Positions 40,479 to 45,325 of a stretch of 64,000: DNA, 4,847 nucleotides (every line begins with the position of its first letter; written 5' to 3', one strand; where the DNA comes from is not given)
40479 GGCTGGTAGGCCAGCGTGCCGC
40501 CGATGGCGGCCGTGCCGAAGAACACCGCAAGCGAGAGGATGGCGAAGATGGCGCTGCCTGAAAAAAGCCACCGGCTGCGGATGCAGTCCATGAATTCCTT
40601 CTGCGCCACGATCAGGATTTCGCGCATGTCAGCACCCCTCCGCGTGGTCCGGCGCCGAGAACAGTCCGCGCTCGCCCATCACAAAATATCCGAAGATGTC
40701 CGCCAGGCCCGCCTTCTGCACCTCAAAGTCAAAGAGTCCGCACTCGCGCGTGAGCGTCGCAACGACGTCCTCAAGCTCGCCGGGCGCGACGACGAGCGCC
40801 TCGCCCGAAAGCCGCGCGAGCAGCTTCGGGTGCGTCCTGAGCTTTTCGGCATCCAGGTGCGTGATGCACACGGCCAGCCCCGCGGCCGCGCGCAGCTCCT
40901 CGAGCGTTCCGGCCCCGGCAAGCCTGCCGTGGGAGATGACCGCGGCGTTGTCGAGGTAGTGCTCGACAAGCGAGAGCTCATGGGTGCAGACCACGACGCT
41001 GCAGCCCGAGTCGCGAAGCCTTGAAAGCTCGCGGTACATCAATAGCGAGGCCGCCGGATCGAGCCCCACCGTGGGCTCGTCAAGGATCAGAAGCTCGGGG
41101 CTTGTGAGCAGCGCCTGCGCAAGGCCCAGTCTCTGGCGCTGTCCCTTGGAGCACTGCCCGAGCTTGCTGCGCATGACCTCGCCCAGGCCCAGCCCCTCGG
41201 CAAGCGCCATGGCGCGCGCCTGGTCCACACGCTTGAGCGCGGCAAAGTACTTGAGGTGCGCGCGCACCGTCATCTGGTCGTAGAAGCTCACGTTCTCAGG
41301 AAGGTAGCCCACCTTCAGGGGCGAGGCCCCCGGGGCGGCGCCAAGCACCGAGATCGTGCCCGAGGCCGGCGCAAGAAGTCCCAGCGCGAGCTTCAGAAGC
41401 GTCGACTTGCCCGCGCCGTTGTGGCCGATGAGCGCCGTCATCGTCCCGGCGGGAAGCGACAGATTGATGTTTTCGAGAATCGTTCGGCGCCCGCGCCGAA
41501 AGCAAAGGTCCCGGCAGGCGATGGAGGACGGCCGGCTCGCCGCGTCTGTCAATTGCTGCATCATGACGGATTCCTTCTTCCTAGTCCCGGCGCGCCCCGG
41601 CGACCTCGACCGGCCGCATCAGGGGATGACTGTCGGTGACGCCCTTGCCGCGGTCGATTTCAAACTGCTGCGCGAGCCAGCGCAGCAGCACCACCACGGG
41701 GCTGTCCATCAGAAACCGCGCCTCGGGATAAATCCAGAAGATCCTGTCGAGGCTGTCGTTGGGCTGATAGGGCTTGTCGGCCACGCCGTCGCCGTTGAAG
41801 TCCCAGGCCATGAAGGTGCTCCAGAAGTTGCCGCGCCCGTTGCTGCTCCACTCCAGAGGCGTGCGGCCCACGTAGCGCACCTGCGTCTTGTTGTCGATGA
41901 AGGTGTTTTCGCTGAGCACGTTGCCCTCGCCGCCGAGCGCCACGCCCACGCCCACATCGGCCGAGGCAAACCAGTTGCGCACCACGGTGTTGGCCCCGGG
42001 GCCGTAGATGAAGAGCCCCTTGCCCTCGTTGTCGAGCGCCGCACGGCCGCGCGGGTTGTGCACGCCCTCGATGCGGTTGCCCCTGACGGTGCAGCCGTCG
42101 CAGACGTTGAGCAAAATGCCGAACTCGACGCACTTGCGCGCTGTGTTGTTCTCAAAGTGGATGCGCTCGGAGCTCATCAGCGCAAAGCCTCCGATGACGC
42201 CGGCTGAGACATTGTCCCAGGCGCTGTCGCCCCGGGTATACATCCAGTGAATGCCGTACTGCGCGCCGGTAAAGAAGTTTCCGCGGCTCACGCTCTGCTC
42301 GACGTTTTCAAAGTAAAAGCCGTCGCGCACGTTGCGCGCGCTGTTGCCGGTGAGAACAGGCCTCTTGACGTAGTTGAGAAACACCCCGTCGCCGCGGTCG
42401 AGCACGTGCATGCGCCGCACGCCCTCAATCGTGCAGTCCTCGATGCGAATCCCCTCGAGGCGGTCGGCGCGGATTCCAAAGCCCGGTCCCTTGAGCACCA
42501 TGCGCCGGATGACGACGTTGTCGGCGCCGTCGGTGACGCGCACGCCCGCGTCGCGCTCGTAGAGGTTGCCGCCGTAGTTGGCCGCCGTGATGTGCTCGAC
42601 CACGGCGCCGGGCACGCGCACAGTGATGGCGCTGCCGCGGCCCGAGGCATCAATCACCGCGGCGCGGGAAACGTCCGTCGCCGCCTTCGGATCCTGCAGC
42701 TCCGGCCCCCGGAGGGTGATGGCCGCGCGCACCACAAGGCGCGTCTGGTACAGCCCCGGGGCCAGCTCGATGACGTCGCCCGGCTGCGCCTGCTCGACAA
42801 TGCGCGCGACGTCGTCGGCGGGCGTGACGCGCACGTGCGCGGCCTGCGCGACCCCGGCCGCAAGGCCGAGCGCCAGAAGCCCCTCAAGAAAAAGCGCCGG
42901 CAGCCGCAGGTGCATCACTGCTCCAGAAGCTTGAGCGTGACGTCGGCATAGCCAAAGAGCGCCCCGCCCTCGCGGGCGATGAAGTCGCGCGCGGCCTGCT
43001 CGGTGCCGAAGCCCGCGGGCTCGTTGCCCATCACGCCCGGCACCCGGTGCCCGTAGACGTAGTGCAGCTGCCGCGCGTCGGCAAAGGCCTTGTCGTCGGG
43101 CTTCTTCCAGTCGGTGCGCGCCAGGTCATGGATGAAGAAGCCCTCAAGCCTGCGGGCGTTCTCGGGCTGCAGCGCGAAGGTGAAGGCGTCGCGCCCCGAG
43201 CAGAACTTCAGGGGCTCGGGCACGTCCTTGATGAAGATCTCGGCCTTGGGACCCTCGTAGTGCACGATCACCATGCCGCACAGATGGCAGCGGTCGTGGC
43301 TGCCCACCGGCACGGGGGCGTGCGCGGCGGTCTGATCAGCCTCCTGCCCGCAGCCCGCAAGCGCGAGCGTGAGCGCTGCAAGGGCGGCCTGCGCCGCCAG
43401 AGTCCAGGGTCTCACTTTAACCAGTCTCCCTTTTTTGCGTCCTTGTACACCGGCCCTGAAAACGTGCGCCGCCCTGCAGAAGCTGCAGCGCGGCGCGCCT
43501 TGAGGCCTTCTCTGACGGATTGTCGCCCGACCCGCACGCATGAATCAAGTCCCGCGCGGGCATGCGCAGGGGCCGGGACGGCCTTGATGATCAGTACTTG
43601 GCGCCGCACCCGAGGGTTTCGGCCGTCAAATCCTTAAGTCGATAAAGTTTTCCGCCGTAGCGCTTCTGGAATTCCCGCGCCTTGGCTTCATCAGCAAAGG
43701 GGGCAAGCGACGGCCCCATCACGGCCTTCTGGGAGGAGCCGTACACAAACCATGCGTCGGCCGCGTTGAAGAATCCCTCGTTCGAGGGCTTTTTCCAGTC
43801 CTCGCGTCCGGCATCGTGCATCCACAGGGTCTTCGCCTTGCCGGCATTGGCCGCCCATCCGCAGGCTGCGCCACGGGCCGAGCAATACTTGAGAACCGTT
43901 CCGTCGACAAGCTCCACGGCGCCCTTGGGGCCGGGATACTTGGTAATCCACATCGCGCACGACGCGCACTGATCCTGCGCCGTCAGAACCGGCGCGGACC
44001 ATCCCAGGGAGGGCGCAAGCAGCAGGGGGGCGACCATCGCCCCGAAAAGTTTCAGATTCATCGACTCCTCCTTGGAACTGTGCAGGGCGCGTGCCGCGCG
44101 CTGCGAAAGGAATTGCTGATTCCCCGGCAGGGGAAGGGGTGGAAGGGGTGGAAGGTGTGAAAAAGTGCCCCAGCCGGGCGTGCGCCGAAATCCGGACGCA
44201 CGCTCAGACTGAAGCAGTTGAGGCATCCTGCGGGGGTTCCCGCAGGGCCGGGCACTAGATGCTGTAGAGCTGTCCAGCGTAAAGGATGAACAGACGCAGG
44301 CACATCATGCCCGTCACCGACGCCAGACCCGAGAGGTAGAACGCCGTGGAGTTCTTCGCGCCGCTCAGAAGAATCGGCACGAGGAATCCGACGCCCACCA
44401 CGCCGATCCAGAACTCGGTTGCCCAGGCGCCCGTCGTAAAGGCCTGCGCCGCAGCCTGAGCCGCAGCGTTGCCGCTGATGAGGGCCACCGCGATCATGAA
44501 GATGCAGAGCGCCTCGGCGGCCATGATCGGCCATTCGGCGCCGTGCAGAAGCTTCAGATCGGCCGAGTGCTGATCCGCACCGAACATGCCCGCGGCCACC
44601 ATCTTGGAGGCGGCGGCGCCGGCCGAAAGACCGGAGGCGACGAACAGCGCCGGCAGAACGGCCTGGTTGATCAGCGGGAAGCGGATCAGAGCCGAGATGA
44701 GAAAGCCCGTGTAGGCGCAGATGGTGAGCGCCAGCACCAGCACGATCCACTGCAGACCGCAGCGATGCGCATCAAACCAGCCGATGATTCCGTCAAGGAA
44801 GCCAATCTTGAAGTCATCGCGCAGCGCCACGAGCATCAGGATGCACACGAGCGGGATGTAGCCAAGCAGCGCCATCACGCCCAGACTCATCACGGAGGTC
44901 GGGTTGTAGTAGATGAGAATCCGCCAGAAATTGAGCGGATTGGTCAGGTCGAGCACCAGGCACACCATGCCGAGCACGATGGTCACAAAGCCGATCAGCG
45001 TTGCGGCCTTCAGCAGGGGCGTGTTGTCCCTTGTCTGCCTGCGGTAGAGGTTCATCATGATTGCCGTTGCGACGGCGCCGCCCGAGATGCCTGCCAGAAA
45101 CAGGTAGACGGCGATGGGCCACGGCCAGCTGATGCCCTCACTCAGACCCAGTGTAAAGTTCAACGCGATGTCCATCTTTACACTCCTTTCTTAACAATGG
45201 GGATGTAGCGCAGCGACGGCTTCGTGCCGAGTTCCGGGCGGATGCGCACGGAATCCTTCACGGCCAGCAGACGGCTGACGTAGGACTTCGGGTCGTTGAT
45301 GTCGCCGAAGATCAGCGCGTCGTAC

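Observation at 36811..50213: Complete MccA/SirA-type octahaem sulfite-respiration locus (14 co-directional genes)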

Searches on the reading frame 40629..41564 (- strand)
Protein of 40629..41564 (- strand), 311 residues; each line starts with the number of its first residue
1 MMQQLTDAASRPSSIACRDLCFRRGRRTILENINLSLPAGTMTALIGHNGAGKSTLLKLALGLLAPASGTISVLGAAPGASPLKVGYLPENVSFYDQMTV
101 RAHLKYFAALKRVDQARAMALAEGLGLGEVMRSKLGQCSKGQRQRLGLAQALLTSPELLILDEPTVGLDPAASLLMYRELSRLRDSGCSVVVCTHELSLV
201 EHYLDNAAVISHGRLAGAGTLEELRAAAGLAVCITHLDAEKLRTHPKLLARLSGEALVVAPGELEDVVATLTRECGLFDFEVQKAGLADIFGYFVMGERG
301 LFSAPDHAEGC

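Call 4: search_protein_families(library=pfam, proteins=[window:40629-41564:-], max_evalue=0.01)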
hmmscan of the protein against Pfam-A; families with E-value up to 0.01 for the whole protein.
window:40629-41564:- (311 aa): 7 families
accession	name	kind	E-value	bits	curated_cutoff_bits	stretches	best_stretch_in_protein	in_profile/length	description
PF00005.33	ABC_tran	-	1.3e-30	107.2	25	1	30-165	1-136/137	ABC transporter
PF13304.12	AAA_21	-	2.9e-12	47.7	27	2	138-200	238-303/304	AAA domain, putative AbiEii toxin, Type IV TA system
PF13555.12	AAA_29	-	0.0004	20.5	27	1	39-68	22-50/61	P-loop containing region of AAA domain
PF13604.12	AAA_30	-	0.0037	17.5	27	1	41-163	19-96/191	AAA domain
PF13401.12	AAA_22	-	0.0057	17.4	27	0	41-170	6-97/130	AAA domain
PF13175.12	AAA_15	-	0.0075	16.4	32.1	0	33-59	19-42/374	AAA ATPase domain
PF03193.22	RsgA_GTPase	-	0.0086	16.3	30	0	27-63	94-129/174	RsgA GTPase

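Call 7: search_protein_families(library=ncbifam, proteins=[window:40629-41564:-], max_evalue=0.001)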
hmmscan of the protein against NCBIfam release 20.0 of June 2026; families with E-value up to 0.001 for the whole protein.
window:40629-41564:- (311 aa): 191 families (the best 25 are shown)
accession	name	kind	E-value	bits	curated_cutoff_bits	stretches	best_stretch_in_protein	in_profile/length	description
TIGR01188.1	drrA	subfamily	1.3e-42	146.2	312.45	1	30-249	9-237/302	daunorubicin resistance ABC transporter, ATP-binding protein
TIGR03522.1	GldA_ABC_ATP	equivalog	1e-40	140.1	402.6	1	14-235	2-230/301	gliding motility-associated ABC transporter ATP-binding subunit GldA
TIGR03740.1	galliderm_ABC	subfamily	1.5e-39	136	309.75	1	18-217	4-204/223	lantibiotic protection ABC transporter ATP-binding subunit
TIGR03864.1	PQQ_ABC_ATP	hypoth_equivalog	2.1e-38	132.1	302.25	1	15-229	2-224/236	ABC transporter, ATP-binding subunit, PQQ-dependent alcohol dehydrogenase system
NF040873.1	AztA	equivalog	3.7e-34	118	220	1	26-202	4-184/191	zinc ABC transporter ATP-binding protein AztA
NF033858.1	ABC2_perm_RbbA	equivalog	6.3e-34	117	1050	1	7-229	259-489/909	ribosome-associated ATPase/putative transporter RbbA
NF010060.0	PRK13537.1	equivalog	4.1e-33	114.6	521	1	10-291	11-304/314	nodulation factor ABC transporter ATP-binding protein NodI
TIGR03873.1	F420-0_ABC_ATP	hypoth_equivalog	1.5e-32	112.9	372.4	2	107-231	107-231/256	putative F420-0 ABC transporter ATP-binding protein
TIGR01189.1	ccmA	equivalog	1.1e-31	110.1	131.6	1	16-196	2-186/198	heme ABC exporter ATP-binding protein CcmA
TIGR04521.1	ECF_ATPase_2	equivalog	3.1e-31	108.5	330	2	117-224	123-232/279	energy-coupling factor transporter ATPase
TIGR03410.1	urea_trans_UrtE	equivalog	4.4e-31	108.1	285.8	1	18-225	4-220/230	urea ABC transporter ATP-binding subunit UrtE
TIGR02857.1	CydD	equivalog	8.6e-31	107.5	435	1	9-202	315-522/529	thiol reductant ABC exporter subunit CydD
NF007090.0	PRK09544.1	equivalog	1.7e-29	103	306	1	16-222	6-205/251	zinc ABC transporter ATP-binding protein ZnuC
NF010068.0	PRK13548.1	equivalog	2.2e-29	102.4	261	1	14-223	5-229/261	heme ABC transporter ATP-binding protein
NF010059.0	PRK13536.1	equivalog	5.5e-29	101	549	1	24-224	53-261/342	nodulation factor ABC transporter ATP-binding protein NodI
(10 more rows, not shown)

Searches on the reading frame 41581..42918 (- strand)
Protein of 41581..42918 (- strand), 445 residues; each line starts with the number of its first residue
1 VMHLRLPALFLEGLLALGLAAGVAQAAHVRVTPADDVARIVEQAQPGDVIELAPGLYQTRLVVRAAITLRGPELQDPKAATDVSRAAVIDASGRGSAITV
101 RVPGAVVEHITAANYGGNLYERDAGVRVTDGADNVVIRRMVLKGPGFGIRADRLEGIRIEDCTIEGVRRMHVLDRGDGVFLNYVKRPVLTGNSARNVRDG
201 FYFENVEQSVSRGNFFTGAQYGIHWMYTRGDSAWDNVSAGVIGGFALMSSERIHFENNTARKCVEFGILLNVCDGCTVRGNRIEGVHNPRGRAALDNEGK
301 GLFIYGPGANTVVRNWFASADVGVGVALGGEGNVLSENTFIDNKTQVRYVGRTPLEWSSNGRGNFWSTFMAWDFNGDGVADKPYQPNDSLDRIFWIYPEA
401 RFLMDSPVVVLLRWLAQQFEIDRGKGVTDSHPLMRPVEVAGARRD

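Call 4: search_protein_families(library=pfam, proteins=[window:41581-42918:-], max_evalue=0.01)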
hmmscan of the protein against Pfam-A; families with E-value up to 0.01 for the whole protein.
window:41581-42918:- (445 aa): 2 families
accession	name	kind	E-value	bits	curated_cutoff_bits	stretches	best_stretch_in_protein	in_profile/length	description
PF05048.19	NosD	-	3.2e-36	125.2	23.6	1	166-369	7-210/212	Periplasmic copper-binding protein (NosD)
PF13229.12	Beta_helix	-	5.6e-19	68.8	25.9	2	121-230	44-149/158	Right handed beta helix region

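Call 7: search_protein_families(library=ncbifam, proteins=[window:41581-42918:-], max_evalue=0.001)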
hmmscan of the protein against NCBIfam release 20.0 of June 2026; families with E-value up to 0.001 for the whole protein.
window:41581-42918:- (445 aa): 2 families
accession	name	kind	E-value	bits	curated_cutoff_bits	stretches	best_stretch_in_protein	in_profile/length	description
TIGR04247.1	NosD_copper_fam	subfamily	4.9e-102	341.3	300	1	39-435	3-377/377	nitrous oxide reductase family maturation protein NosD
TIGR03804.1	para_beta_helix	repeat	4.6e-12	45.4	19.45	1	244-285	1-41/44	parallel beta-helix repeat protein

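Call 60: search_solved_structures(query=window:41581-42918:-, max_evalue=0.001)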
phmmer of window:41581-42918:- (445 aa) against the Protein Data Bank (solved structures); distinct sequences matched with E-value up to 0.001: 2.
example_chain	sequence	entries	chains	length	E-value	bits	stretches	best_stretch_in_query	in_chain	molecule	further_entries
7o0y_A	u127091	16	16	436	4.3e-76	259.8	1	85-435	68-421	Probable ABC transporter binding protein NosD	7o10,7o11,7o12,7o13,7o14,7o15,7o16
2kzw_A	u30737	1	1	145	0.00016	23.8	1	357-415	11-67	Uncharacterized protein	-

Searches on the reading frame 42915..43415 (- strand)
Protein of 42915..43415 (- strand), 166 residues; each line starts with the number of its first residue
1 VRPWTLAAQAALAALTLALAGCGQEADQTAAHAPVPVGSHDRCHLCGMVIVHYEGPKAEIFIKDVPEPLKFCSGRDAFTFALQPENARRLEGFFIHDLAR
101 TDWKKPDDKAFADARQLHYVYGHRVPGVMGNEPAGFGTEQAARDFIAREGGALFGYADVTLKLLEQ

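Call 61: search_solved_structures(query=window:42915-43415:-, max_evalue=0.01, show_alignments=1)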
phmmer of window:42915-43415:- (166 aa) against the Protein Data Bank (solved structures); distinct sequences matched with E-value up to 0.01: 4.
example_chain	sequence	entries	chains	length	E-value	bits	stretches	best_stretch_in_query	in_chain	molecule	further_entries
7og7_A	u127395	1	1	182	1.6e-27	99.5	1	13-162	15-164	NosL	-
7osf_H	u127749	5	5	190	4.3e-27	98.1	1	12-165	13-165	Copper-binding lipoprotein NosL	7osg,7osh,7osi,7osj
7znq_L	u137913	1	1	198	4.9e-27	97.9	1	12-165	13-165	Copper-binding lipoprotein NosL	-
2hpu_A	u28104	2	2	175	9.6e-16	61.1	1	37-161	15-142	NosL protein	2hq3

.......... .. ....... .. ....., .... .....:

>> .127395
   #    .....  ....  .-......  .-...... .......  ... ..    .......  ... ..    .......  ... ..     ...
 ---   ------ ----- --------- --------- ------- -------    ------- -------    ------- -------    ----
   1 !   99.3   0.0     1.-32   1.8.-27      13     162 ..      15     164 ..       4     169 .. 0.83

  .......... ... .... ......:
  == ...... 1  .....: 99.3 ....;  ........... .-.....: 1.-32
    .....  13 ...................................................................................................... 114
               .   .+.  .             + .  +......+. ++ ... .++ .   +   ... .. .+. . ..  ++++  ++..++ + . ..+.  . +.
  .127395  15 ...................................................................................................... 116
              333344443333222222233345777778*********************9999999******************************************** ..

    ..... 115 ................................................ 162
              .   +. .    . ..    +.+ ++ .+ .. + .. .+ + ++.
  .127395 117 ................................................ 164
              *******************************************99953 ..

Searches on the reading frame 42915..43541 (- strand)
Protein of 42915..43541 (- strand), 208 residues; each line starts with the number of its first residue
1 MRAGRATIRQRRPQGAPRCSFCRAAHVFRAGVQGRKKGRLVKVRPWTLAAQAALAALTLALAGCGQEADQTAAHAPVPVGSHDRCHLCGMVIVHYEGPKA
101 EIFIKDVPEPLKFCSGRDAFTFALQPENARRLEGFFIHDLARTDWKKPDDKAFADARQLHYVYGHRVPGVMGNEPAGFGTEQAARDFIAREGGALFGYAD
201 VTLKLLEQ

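Call 4: search_protein_families(library=pfam, proteins=[window:42915-43541:-], max_evalue=0.01)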
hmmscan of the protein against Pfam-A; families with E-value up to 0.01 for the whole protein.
window:42915-43541:- (208 aa): 1 family
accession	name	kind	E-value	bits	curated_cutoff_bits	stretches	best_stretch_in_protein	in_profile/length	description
PF05573.18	NosL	-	8.9e-41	139.7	24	1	76-204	1-129/131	NosL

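Call 7: search_protein_families(library=ncbifam, proteins=[window:42915-43541:-], max_evalue=0.001)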
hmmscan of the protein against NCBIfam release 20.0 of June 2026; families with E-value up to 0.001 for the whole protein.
window:42915-43541:- (208 aa): 0 families

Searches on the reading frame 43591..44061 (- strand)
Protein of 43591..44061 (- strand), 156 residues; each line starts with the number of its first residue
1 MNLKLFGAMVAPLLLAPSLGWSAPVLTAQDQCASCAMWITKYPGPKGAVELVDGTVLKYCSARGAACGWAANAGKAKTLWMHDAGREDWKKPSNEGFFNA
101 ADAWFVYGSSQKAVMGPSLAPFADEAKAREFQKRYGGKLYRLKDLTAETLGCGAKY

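Call 62: search_solved_structures(query=window:43591-44061:-, max_evalue=0.01, show_alignments=1)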
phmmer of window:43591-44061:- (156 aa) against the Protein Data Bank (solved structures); distinct sequences matched with E-value up to 0.01: 4.
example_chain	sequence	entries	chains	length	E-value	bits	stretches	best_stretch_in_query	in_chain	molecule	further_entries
7og7_A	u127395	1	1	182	8.2e-22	81.2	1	23-148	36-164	NosL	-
7osf_H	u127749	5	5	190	3.1e-20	76.1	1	28-147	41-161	Copper-binding lipoprotein NosL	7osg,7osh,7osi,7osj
7znq_L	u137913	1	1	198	3.4e-20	75.9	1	28-147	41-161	Copper-binding lipoprotein NosL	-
2hpu_A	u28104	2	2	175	7.2e-07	32.6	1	33-147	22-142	NosL protein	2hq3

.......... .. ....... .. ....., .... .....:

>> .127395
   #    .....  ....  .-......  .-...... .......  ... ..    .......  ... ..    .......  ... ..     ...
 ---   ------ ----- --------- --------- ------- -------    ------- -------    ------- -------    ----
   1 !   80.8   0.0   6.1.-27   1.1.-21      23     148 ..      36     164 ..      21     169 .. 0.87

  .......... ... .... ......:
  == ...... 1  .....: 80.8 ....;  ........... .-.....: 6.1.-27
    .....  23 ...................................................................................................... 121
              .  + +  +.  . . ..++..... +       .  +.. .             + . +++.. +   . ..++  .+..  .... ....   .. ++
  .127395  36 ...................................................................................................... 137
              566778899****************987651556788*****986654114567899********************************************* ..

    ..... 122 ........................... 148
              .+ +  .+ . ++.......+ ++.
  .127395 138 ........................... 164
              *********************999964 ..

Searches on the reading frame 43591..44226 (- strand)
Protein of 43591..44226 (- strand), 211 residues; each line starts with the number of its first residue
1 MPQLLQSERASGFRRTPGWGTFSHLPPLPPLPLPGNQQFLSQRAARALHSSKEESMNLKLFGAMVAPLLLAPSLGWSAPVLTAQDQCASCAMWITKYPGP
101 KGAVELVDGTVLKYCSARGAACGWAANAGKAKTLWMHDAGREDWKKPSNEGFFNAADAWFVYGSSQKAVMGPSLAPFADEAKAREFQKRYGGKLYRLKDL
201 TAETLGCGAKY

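Call 4: search_protein_families(library=pfam, proteins=[window:43591-44226:-], max_evalue=0.01)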
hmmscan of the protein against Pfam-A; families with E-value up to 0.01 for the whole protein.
window:43591-44226:- (211 aa): 1 family
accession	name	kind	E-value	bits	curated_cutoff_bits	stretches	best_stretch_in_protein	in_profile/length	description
PF05573.18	NosL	-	1.6e-31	109.8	24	1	81-204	4-130/131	NosL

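Call 7: search_protein_families(library=ncbifam, proteins=[window:43591-44226:-], max_evalue=0.001)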
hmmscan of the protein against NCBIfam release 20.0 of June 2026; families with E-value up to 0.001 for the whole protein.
window:43591-44226:- (211 aa): 0 families

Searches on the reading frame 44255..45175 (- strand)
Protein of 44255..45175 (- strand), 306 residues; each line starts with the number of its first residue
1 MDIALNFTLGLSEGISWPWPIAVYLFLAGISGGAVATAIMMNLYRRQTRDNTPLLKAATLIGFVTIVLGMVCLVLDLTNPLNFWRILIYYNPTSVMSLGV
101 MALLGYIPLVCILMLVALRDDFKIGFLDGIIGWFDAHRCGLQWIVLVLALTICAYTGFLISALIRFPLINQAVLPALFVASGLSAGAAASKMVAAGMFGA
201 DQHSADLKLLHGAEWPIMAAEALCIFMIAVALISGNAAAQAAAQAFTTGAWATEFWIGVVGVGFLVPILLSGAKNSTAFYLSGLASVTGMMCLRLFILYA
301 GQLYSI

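Call 4: search_protein_families(library=pfam, proteins=[window:44255-45175:-], max_evalue=0.01)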
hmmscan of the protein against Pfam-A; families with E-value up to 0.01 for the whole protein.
window:44255-45175:- (306 aa): 1 family
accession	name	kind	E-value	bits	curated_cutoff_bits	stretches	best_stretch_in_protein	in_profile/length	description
PF03916.19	NrfD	-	9.2e-63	213.2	25.8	1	11-303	5-310/313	Polysulphide reductase, NrfD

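Call 7: search_protein_families(library=ncbifam, proteins=[window:44255-45175:-], max_evalue=0.001)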
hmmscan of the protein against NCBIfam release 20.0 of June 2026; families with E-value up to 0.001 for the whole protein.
window:44255-45175:- (306 aa): 3 families
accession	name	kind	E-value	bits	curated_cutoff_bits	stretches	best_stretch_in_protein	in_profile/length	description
TIGR03148.1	cyt_nit_nrfD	equivalog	2e-67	227.7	347.6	1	15-303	8-313/316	cytochrome c nitrite reductase subunit NrfD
NF045798.1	DsrP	equivalog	2.1e-08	34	350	1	10-189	42-201/346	sulfate reduction electron transfer complex DsrMKJOP subunit DsrP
NF011568.0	PRK14992.1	equivalog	3e-08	33.4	314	1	14-276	16-262/341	tetrathionate reductase subunit TtrC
